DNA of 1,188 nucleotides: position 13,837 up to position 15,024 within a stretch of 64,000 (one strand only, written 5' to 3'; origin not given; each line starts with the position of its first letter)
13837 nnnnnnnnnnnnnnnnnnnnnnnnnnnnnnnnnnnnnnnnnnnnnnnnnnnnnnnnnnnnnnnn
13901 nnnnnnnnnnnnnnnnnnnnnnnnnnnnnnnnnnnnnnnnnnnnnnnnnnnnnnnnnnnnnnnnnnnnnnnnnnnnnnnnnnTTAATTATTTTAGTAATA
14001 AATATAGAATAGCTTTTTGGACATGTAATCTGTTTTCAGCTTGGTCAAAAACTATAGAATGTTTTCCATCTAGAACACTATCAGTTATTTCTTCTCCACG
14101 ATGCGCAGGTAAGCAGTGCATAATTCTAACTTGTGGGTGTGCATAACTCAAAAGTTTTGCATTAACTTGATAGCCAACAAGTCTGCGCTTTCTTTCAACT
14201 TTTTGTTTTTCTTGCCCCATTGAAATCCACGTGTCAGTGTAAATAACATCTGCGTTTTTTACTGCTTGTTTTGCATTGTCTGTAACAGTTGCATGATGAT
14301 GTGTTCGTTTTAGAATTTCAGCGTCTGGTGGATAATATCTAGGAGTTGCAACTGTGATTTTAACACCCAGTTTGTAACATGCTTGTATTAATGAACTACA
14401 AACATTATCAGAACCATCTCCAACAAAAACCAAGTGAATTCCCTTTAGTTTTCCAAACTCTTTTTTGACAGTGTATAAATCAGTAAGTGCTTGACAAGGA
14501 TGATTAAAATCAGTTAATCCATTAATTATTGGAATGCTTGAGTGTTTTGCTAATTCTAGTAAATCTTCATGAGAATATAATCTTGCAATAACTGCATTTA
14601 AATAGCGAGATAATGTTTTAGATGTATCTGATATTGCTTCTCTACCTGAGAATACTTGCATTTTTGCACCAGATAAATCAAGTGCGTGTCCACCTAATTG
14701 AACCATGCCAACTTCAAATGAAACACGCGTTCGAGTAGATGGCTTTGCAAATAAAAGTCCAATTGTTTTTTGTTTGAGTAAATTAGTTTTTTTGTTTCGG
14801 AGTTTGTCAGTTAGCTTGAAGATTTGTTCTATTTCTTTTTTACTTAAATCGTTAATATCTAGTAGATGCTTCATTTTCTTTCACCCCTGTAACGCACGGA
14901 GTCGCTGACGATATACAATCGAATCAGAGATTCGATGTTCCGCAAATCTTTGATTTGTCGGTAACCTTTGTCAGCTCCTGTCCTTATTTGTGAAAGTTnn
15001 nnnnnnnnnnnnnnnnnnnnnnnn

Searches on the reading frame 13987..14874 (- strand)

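Call 88: search_protein_families(library=pfam, proteins=[window:13987-14874:-], max_evalue=0.001)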
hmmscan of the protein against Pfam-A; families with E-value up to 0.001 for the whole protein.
window:13987-14874:- (295 aa): 2 families
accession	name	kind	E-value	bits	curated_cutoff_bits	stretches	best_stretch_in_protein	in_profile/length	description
PF00185.30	OTCace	-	2.9e-57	193.5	29.4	1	144-293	1-157/157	Aspartate/ornithine carbamoyltransferase, Asp/Orn binding domain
PF02729.26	OTCace_N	-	2.4e-46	157.9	29.9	1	2-137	1-147/148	Aspartate/ornithine carbamoyltransferase, carbamoyl-P binding domain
